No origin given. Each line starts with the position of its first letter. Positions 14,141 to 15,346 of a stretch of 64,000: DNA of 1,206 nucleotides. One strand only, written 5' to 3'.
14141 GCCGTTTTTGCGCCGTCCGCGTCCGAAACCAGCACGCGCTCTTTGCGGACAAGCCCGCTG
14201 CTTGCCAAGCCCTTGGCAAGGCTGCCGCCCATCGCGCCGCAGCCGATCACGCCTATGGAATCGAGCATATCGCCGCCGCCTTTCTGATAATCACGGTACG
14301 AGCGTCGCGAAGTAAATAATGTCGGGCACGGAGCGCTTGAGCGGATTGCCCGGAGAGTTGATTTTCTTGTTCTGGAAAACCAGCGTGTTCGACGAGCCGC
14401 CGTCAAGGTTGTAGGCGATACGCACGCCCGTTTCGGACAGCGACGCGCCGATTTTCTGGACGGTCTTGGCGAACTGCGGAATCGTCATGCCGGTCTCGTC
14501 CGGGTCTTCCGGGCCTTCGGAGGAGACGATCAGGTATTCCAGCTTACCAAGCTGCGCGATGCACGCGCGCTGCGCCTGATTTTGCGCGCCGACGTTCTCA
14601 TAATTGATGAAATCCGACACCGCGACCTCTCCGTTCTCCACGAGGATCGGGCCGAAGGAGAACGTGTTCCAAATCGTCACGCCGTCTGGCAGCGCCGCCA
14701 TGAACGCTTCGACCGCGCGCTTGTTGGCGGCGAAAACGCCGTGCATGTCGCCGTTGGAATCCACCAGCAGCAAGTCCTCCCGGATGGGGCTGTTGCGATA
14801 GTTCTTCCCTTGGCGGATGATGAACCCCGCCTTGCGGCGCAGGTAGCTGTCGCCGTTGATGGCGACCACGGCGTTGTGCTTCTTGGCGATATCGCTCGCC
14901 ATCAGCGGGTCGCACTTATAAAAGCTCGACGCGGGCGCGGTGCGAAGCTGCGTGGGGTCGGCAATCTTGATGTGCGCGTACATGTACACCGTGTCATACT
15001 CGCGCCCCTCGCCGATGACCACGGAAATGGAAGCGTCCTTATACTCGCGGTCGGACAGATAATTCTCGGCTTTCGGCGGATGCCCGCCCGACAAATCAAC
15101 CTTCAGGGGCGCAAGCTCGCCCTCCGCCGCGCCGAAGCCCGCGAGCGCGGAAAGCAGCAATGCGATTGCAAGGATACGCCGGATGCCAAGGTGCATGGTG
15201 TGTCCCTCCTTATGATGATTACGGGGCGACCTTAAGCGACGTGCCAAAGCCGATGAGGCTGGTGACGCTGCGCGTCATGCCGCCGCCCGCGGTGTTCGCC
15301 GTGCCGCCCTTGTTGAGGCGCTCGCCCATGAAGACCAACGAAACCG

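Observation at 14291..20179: Co-directional array of four secreted proteins: RCC1 propeller, LTD-LTD-CotH kinase-like protein and two NAGPA-like phosphodiester glycosidases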

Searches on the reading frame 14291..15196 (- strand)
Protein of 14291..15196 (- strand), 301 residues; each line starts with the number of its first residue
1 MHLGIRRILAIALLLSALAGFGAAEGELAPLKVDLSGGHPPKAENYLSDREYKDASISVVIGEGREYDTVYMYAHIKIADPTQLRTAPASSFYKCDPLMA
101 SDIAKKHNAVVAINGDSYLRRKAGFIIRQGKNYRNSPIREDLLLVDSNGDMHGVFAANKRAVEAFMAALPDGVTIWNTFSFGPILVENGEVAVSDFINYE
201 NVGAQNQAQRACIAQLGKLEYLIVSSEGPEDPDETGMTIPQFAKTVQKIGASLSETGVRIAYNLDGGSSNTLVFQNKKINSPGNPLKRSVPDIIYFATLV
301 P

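Call 4: search_protein_families(library=pfam, proteins=[window:14291-15196:-], max_evalue=0.01)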
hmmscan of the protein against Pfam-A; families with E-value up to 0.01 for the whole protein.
window:14291-15196:- (301 aa): 1 family
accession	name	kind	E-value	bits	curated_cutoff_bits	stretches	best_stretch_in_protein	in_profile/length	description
PF09992.14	NAGPA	-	1e-21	78.3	25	1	107-296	1-168/169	Phosphodiester glycosidase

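Call 15: search_solved_structures(query=window:14291-15196:-, max_evalue=1, show_alignments=2)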
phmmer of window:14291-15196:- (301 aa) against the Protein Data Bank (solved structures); distinct sequences matched with E-value up to 1: 1.
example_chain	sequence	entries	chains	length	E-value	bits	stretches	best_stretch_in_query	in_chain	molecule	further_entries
3ohg_A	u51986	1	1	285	0.31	13.6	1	184-285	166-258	Uncharacterized protein from DUF2233 family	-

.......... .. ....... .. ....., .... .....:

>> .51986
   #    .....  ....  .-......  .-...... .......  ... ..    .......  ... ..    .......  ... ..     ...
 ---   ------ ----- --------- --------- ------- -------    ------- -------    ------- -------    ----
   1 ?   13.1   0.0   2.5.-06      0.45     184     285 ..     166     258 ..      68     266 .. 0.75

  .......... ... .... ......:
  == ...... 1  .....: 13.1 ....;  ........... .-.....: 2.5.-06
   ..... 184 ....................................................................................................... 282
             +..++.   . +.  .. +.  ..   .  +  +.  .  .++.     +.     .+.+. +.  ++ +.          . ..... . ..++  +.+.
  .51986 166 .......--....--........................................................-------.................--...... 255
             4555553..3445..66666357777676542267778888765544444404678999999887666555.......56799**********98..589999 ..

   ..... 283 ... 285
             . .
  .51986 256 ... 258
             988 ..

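Call 26: find_homologous_proteins(query=window:14291-15196:-, max_evalue=1e-8)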
Query window:14291-15196:- (301 aa): 974 proteins with E <= 1e-8 among 4002 candidates; the best 120 are listed.
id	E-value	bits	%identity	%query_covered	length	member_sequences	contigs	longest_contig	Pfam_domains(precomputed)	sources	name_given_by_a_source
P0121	6.9e-196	667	100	100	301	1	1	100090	PF09992.15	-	-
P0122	1.6e-106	374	60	93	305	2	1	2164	PF09992.15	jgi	-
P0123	6.4e-102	359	56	100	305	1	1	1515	PF09992.15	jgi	-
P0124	3.2e-90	320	53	100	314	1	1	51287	PF09992.15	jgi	jgi:exopolysaccharide biosynthesis protein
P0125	8.1e-87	309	51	93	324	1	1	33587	PF09992.15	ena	-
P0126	4.8e-82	294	53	93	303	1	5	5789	PF09992.15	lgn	-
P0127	2.6e-79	285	52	91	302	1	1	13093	PF09992.15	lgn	-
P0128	4.3e-79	284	50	98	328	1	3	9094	PF09992.15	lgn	-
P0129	1.5e-77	279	50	92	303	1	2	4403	PF09992.15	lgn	-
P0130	4.9e-77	277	49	92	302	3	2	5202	PF09992.15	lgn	-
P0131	6.3e-77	277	49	100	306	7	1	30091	PF09992.15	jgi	jgi:exopolysaccharide biosynthesis protein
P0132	7.3e-75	270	49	97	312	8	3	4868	PF09992.15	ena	-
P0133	8.6e-75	270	51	99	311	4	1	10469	PF09992.15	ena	-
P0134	1.3e-74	269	49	98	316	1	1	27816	PF09992.15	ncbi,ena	-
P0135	1.6e-74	269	52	91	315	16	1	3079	PF09992.15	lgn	-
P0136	2.6e-74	268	50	88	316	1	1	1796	PF09992.15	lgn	-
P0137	2.0e-72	262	49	91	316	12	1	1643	PF09992.15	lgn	-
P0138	5.3e-72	261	48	92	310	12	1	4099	PF09992.15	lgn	-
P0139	2.7e-71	258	50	93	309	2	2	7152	PF09992.15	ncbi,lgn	-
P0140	3.3e-71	258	49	97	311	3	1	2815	PF09992.15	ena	-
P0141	2.5e-70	255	49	90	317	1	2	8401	PF09992.15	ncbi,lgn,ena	-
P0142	1.5e-69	253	48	90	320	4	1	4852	PF09992.15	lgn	-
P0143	2.1e-69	252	50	89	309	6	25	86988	PF09992.15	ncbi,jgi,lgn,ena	-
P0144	3.3e-69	252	49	91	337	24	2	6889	PF09992.15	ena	-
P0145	4.6e-69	251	48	95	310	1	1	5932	PF09992.15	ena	-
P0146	1.7e-68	249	48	90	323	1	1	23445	PF09992.15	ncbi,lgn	-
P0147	5.1e-68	248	47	90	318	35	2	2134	PF09992.15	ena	-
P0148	8.1e-68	247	46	98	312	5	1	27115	PF09992.15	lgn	-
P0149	6.5e-67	244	43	97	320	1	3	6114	PF09992.15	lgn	-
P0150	6.9e-67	244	46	99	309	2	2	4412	PF09992.15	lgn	-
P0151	8.7e-67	244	45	91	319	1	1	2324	PF09992.15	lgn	-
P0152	1.3e-66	243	45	97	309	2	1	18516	PF09992.15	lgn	-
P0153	2.5e-66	242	46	94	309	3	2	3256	PF09992.15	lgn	-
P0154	3.0e-65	239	44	95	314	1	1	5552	PF09992.15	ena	-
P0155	7.0e-65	237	46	98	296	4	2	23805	PF09992.15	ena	-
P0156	9.7e-65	237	45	97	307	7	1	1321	PF09992.15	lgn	-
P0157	1.7e-64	236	44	98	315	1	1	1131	PF09992.15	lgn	-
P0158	8.7e-64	234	45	93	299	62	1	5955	PF09992.15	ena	-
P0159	2.1e-63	232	43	98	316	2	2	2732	PF09992.15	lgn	-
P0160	4.9e-63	231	46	97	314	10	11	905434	PF09992.15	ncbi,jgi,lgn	ncbi:MAG: phosphodiester glycosidase family protein [Christensenellales bacterium]|jgi:hypothetical 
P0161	5.0e-63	231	46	93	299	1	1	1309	PF09992.15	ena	-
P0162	9.8e-63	230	42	91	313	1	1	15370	PF09992.15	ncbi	-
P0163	1.3e-62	230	46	97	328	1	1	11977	PF09992.15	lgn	-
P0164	1.8e-62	229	44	85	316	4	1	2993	PF09992.15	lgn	-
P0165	7.1e-62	227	47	98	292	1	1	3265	PF09992.15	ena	-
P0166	8.0e-62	227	45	91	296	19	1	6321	PF09992.15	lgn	-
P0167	8.6e-62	227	42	91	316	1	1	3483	PF09992.15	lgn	-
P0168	1.4e-61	226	46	90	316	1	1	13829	PF09992.15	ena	-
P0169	2.0e-61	226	42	91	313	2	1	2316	PF09992.15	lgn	-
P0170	3.4e-61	225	42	91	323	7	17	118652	PF09992.15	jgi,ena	-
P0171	3.6e-61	225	45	97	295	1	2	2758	PF09992.15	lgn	-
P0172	9.9e-61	224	42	91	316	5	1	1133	PF09992.15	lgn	-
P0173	9.9e-61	224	42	91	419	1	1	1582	PF11193.14,PF09992.15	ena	-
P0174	1.3e-60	223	42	91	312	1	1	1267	PF09992.15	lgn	-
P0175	1.4e-60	223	42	94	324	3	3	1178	PF09992.15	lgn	-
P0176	1.7e-60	223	44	98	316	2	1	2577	PF09992.15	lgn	-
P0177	2.1e-60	223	43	91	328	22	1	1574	PF09992.15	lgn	-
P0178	4.0e-60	222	42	91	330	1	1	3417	PF09992.15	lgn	-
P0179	6.7e-60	221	43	91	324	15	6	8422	PF09992.15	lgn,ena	-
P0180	8.4e-60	221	43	91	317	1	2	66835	PF09992.15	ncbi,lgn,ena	-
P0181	9.5e-60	220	44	97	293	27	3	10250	PF09992.15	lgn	-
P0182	2.7e-59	219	45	97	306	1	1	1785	PF09992.15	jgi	-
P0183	6.3e-59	218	44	93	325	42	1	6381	PF09992.15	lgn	-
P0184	1.3e-58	217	44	92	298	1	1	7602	PF09992.15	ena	-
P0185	1.3e-58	217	43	95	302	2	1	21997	PF09992.15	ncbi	-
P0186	2.6e-58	216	40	91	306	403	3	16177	PF09992.15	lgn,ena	-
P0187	4.0e-58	215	41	91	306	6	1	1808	PF09992.15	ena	-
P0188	5.9e-58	215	40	93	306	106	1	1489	PF09992.15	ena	-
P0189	7.6e-58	214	41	94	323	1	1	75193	PF09992.15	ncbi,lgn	-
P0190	7.6e-58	214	45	100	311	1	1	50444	PF09992.15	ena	-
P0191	1.2e-57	214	45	87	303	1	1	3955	PF09992.15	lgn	-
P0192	1.2e-57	214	42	96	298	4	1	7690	PF09992.15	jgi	jgi:exopolysaccharide biosynthesis protein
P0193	2.9e-57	212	44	91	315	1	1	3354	PF09992.15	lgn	-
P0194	3.9e-57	212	42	93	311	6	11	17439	PF09992.15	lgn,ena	-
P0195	1.1e-56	210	43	91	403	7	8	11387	PF09992.15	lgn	-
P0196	1.2e-56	210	43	92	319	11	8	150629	PF09992.15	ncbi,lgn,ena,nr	ncbi:MAG: phosphodiester glycosidase family protein [Clostridiales bacterium]|nr:phosphodiester glyc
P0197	6.9e-56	208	44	91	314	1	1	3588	PF09992.15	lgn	-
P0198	7.1e-56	208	44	92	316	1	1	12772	PF09992.15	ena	-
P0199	7.3e-56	208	41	99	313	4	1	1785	PF09992.15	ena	-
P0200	7.8e-56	208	42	99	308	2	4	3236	PF09992.15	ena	-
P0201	8.2e-56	208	40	91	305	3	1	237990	PF09992.15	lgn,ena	-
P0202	8.8e-56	207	42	92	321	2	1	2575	PF09992.15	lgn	-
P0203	8.8e-56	207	41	100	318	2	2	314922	PF09992.15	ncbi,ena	-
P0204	1.2e-55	207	41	98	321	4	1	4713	PF09992.15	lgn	-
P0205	1.5e-55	207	44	93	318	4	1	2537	PF09992.15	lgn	-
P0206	1.6e-55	207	41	96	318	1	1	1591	PF09992.15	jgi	jgi:exopolysaccharide biosynthesis protein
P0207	1.7e-55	207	39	96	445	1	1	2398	PF09992.15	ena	-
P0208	1.8e-55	206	42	93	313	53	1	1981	PF09992.15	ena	-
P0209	5.3e-55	205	40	99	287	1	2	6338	PF09992.15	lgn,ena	-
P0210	5.3e-55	205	40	99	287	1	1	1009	PF09992.15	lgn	-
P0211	6.4e-55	205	42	93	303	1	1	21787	PF09992.15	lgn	-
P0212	6.4e-55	205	43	92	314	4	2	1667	PF09992.15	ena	-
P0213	6.5e-55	205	44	92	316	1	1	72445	PF09992.15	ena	-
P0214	6.7e-55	205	44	93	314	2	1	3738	PF09992.15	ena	-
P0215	1.0e-54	204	41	99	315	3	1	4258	PF09992.15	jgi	-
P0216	1.2e-54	204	43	96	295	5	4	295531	PF09992.15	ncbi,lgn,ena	-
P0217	1.3e-54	204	39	90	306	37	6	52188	PF09992.15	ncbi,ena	-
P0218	1.9e-54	203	41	99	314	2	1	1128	PF09992.15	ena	-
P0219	2.7e-54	203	44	88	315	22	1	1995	PF09992.15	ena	-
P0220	4.6e-54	202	42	99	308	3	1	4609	PF09992.15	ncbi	-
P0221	5.7e-54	202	44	90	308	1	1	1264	PF09992.15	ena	-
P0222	6.8e-54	201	41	99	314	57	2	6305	PF09992.15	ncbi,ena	-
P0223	8.4e-54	201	41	99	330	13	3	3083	PF09992.15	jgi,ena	-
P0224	1.3e-53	200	43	92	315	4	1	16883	PF09992.15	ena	-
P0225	1.5e-53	200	42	91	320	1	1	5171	PF09992.15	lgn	-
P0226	3.0e-53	199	43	96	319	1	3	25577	PF09992.15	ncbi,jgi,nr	ncbi:MAG: phosphodiester glycosidase family protein [Clostridiales bacterium]|nr:phosphodiester glyc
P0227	4.5e-53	199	41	99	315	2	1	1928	PF09992.15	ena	-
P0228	4.7e-53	199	46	91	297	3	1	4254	PF09992.15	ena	-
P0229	8.8e-53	198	43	99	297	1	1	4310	PF09992.15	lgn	-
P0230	9.3e-53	198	41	99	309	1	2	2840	PF09992.15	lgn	-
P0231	1.2e-52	197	43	91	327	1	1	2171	PF09992.15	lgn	-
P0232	1.9e-52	197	38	98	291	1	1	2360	PF09992.15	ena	-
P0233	2.0e-52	196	42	91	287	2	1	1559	PF09992.15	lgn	-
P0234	2.3e-52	196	43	92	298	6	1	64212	PF09992.15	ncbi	-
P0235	3.2e-52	196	44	91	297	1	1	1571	PF09992.15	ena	-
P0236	5.0e-52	195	42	92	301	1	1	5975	PF09992.15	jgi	jgi:exopolysaccharide biosynthesis protein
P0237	5.8e-52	195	42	92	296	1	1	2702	PF09992.15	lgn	-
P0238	5.9e-52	195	40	99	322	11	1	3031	PF09992.15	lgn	-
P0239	7.1e-52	195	41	90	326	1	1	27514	PF09992.15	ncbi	-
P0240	7.2e-52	195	45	84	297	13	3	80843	PF09992.15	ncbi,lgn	-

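Call 27: find_encoding_contigs(protein=P0124, flank=10000, max_places=2)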
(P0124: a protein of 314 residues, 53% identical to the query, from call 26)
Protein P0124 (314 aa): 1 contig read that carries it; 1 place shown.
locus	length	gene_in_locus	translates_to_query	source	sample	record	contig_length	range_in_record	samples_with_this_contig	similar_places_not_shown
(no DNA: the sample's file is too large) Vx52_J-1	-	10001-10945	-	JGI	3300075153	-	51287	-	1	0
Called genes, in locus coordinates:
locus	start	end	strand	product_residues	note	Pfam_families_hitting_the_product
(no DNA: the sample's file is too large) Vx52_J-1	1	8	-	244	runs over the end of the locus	PF02837:Glyco_hydro_2_N, PF22666:Glyco_hydro_2_N2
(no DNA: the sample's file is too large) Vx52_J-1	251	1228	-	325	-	PF12840:HTH_20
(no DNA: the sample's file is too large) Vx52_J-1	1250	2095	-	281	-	PF01261:AP_endonuc_2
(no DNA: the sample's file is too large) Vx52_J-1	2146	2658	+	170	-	PF13669:Glyoxalase_4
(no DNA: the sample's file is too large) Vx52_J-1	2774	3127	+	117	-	PF00581:Rhodanese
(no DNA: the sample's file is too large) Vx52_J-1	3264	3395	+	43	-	-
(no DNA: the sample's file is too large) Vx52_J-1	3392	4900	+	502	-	PF00474:SSF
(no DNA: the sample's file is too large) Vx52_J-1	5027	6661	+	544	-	PF00501:AMP-binding, PF13193:AMP-binding_C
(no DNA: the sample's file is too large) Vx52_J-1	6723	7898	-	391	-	-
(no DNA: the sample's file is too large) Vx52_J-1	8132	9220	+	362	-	PF01795:Methyltransf_5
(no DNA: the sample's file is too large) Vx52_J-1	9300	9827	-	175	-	PF04073:tRNA_edit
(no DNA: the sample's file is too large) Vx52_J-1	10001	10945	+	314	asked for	PF09992:NAGPA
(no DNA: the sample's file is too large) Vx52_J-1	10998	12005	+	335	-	PF01790:LGT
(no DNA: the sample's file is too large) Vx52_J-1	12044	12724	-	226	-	PF00756:Esterase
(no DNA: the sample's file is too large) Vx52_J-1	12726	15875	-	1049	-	PF08448:PAS_4 (weak), PF00989:PAS, PF08448:PAS_4, PF13426:PAS_9, PF08448:PAS_4, PF00990:GGDEF, PF01966:HD, PF13487:HD_5, +4 more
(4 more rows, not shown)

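Call 28: find_encoding_contigs(protein=P0125, flank=10000, max_places=2)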
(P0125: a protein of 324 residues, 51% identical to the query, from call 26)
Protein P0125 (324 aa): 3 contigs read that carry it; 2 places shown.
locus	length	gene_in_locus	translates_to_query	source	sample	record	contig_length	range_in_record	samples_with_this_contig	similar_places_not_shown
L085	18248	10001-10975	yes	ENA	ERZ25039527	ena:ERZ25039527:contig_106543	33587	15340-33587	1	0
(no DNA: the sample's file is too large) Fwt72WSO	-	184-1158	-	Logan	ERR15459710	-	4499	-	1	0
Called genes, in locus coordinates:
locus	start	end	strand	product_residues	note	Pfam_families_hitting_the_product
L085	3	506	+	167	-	PF14242:DUF4342 (weak)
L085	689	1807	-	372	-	PF00535:Glycos_transf_2, PF10111:Glyco_tranf_2_2, PF13641:Glyco_tranf_2_3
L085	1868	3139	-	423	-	PF00535:Glycos_transf_2, PF10111:Glyco_tranf_2_2, PF13641:Glyco_tranf_2_3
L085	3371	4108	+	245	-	PF01061:ABC2_membrane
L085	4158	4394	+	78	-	PF13476:AAA_23 (weak), PF13555:AAA_29 (weak), PF00005:ABC_tran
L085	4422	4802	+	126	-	PF00005:ABC_tran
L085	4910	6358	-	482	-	-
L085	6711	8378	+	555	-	PF00041:fn3 (faint)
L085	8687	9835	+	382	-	PF13808:DDE_Tnp_1_assoc, PF01609:DDE_Tnp_1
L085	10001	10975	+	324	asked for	PF09992:NAGPA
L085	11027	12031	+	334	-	PF01790:LGT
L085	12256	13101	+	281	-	PF02645:DegV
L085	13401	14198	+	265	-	PF04951:Peptidase_M55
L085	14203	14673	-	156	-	PF00990:GGDEF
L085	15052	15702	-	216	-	-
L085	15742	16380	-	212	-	PF02743:dCache_1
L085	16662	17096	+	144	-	PF09148:DUF1934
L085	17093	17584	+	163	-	-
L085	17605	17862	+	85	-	PF13483:Lactamase_B_3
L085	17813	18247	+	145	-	?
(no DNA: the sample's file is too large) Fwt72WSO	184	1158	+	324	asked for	PF09992:NAGPA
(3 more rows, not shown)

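Call 29: find_encoding_contigs(protein=P0131, flank=10000, max_places=2)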
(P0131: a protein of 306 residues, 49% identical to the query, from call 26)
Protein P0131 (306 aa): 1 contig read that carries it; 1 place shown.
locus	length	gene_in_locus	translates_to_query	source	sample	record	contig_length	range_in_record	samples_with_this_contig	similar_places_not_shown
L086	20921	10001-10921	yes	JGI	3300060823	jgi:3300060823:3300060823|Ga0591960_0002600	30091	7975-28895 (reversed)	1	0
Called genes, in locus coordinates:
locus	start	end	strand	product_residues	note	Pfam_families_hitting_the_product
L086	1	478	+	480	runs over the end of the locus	PF01554:MatE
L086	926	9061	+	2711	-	PF12892:FctA, PF05738:Cna_B (faint), PF12892:FctA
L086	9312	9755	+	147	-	PF13420:Acetyltransf_4 (weak), PF00583:Acetyltransf_1, PF13673:Acetyltransf_10, PF13508:Acetyltransf_7, PF08445:FR47 (weak)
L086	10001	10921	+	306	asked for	PF09992:NAGPA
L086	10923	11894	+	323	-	PF01790:LGT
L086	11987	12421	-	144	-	PF02566:OsmC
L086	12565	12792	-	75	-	-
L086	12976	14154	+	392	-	PF01979:Amidohydro_1, PF07969:Amidohydro_3 (faint)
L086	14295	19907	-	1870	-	PF12799:LRR_4 (faint), PF14580:LRR_9 (faint), PF23598:LRR_14 (faint), PF23952:LRR_EndoS (faint), PF25019:LRR_R13L1-DRL21 (faint)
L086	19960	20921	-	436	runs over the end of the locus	PF13676:TIR_2, PF12799:LRR_4 (weak)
